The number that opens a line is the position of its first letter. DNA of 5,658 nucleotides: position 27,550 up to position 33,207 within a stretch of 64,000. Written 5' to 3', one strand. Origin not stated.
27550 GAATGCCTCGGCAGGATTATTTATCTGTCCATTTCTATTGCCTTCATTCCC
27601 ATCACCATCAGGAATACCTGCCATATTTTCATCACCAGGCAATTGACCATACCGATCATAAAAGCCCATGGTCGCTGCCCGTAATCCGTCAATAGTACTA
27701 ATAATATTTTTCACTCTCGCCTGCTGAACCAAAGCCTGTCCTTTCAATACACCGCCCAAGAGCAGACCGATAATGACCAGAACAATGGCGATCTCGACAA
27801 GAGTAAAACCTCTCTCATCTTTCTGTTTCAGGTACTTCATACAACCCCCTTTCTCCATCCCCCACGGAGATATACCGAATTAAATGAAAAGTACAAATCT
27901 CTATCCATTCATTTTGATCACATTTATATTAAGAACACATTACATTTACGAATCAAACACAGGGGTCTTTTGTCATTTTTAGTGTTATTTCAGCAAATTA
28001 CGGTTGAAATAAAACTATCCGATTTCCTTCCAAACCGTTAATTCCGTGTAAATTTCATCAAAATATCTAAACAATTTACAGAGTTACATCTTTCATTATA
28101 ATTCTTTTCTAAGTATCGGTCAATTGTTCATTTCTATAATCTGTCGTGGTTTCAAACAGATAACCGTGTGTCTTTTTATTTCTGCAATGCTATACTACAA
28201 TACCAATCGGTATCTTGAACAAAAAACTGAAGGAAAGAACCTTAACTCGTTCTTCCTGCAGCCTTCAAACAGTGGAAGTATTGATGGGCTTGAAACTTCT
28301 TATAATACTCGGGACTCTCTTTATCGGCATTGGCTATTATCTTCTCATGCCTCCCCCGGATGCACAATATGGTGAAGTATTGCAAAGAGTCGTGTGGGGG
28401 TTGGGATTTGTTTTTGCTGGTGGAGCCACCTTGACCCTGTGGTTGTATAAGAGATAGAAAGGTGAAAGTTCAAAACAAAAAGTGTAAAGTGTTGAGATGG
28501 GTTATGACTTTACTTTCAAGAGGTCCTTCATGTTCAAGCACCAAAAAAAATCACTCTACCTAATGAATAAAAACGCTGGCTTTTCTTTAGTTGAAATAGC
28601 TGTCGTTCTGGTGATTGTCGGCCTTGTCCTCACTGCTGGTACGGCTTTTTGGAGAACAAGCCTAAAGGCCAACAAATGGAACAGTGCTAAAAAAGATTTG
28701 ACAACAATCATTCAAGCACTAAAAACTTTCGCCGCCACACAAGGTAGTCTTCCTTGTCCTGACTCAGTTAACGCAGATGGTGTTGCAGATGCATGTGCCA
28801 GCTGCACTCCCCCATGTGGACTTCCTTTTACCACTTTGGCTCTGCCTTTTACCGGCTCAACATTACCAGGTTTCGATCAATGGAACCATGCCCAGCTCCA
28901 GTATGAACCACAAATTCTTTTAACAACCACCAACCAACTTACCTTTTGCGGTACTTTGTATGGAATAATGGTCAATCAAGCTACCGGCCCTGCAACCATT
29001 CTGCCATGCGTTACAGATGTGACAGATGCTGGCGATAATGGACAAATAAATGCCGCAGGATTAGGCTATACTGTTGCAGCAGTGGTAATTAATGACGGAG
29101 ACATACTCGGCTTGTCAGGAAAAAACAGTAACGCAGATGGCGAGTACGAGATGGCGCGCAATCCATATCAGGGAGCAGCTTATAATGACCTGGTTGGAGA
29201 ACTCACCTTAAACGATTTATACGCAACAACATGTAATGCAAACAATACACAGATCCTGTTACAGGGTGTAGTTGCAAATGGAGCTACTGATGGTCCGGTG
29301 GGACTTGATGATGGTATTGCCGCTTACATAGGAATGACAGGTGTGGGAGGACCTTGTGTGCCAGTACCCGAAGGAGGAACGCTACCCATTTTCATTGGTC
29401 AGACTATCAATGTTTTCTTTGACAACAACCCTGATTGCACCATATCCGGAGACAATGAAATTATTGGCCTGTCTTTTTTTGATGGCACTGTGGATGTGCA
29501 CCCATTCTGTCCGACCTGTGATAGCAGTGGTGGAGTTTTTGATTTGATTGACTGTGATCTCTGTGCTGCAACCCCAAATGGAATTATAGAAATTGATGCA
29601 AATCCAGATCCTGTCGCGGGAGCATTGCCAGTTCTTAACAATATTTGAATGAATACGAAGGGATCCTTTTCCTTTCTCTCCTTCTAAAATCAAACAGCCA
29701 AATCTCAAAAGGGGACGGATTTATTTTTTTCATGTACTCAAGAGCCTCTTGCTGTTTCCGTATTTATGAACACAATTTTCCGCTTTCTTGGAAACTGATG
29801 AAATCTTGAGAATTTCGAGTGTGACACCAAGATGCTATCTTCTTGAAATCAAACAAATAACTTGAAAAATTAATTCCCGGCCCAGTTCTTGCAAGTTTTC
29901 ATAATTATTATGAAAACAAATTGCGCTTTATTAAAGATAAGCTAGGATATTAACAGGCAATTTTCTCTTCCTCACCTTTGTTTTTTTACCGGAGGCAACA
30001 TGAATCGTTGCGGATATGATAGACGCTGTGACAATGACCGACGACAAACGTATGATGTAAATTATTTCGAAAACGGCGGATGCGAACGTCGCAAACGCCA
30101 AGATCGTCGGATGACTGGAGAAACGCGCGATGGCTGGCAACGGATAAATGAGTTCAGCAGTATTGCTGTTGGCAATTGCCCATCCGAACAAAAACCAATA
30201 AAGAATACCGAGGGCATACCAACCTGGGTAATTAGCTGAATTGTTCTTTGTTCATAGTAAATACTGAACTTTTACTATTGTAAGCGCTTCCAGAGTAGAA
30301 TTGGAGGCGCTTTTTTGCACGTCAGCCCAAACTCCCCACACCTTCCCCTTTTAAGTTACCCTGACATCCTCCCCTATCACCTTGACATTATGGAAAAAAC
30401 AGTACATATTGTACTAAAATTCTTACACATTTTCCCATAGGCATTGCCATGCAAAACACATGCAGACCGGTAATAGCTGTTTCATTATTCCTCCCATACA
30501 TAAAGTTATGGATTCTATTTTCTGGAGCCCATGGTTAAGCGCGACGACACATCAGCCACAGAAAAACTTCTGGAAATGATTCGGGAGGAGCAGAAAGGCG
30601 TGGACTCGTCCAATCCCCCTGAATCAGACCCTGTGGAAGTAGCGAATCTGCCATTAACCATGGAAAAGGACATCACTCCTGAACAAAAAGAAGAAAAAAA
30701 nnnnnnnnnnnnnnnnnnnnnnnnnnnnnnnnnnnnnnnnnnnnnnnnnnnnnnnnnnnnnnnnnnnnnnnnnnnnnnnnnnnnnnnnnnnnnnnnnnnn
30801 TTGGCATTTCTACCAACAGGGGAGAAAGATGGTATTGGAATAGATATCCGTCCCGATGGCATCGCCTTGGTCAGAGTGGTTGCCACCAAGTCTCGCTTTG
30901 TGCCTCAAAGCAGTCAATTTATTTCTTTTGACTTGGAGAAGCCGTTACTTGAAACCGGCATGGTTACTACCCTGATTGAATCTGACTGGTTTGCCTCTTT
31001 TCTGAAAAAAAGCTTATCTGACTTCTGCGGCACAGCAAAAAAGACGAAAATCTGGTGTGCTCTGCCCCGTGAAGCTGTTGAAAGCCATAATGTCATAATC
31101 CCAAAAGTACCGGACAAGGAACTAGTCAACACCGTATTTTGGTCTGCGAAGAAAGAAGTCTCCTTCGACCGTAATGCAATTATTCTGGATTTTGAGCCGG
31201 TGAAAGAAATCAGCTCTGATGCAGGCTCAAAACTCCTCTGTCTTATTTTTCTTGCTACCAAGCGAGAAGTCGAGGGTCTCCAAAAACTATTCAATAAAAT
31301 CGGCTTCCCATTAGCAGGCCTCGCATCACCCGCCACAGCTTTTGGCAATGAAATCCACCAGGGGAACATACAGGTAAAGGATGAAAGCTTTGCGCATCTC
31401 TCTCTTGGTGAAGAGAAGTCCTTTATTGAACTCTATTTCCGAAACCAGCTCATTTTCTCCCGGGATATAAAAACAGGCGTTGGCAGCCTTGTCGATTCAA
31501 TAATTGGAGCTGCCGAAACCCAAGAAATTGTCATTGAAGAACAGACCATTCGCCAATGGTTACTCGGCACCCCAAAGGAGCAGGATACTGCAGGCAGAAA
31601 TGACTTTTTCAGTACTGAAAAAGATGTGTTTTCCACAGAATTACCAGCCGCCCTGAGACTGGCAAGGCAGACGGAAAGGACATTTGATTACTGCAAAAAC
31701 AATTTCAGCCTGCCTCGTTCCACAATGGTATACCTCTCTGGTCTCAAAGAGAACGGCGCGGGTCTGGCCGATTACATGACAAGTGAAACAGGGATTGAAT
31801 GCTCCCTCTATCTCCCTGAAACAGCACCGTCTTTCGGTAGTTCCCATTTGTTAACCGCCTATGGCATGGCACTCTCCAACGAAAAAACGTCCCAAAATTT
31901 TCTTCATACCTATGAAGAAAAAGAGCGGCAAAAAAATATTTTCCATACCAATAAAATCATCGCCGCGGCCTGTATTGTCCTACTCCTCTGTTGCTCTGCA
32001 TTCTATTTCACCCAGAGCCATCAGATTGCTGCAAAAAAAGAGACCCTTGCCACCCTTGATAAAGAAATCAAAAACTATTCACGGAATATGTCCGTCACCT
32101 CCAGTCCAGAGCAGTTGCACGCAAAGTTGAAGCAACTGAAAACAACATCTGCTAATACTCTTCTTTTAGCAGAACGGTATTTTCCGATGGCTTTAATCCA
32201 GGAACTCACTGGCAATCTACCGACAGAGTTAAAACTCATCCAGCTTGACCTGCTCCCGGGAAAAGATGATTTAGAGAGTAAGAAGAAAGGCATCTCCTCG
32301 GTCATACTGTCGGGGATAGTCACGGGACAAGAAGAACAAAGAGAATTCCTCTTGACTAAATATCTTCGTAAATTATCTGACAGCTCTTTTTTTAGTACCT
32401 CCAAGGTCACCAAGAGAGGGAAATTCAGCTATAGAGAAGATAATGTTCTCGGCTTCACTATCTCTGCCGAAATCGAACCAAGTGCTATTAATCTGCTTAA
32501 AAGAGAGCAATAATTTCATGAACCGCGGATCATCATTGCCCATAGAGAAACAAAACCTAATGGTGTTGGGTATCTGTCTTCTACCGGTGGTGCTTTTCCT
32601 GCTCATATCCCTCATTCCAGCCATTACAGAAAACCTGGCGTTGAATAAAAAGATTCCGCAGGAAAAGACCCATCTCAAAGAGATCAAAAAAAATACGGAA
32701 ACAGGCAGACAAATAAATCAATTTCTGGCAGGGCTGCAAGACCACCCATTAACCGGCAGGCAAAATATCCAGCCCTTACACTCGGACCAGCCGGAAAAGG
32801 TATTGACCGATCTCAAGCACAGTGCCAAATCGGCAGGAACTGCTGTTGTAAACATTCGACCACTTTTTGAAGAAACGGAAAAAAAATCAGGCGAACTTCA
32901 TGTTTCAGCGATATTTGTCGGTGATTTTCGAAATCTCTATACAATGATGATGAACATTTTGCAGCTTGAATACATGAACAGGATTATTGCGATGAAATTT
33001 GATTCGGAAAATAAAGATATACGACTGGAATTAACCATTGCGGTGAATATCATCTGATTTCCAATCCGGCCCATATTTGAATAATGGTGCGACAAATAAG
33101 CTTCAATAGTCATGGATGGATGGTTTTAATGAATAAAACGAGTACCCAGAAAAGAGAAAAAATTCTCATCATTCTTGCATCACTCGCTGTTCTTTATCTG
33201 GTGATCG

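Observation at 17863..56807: A 39-kb block of three type IV filament machines: two divergent MSHA-like pilus clusters abutting a complete T2SS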

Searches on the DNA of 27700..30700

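Call 31: search_rna_families(source=window, start=27700, end=30700, threshold=evalue, max_evalue=1)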
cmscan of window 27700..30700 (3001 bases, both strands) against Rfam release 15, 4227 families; matches with E-value up to 1: 0.
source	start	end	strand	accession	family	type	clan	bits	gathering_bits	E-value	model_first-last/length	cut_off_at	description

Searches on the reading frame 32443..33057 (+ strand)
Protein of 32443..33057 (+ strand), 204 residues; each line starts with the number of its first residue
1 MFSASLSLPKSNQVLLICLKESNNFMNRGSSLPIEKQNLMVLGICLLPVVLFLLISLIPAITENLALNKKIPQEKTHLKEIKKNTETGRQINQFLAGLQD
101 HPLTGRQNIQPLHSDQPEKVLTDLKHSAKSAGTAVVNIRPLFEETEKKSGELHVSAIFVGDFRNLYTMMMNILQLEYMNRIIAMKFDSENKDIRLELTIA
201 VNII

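Call 6: search_protein_families(library=pfam, proteins=[window:32443-33057:+], max_evalue=0.01)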
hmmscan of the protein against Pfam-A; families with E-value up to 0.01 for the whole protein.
window:32443-33057:+ (204 aa): 1 family
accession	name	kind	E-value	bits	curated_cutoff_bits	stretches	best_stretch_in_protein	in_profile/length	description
PF04350.18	PilO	-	0.0049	17.5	22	1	72-185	6-120/145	Pilus assembly protein, PilO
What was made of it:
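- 32518..33057 (+): System B: PilO/GspM-like protein. Weak PilO hit at E 0.005 (call 6).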

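Call 10: search_protein_families(library=ncbifam, proteins=[window:32443-33057:+], max_evalue=0.01)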
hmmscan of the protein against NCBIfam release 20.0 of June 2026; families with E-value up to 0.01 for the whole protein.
window:32443-33057:+ (204 aa): 0 families

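Call 35: search_protein_families(library=pfam, proteins=[window:32443-33057:+], max_evalue=5)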
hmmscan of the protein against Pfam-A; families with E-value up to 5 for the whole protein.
window:32443-33057:+ (204 aa): 2 families
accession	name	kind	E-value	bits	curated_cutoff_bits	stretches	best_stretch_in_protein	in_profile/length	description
PF04350.18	PilO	-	0.0049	17.5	22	1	72-185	6-120/145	Pilus assembly protein, PilO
PF04612.17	T2SSM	-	0.022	15.4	27.8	1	35-92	15-71/160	Type II secretion system (T2SS), protein M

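Call 88: search_protein_families(library=ncbifam, proteins=[window:32518-33057:+], max_evalue=0.05)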
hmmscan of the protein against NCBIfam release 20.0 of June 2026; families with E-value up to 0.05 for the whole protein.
window:32518-33057:+ (179 aa): 1 family
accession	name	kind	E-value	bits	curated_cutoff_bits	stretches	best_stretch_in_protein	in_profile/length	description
NF040576.1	T2SS_GspM_XpsM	equivalog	0.037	13.7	60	0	14-142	2-131/180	type II secretion system protein GspM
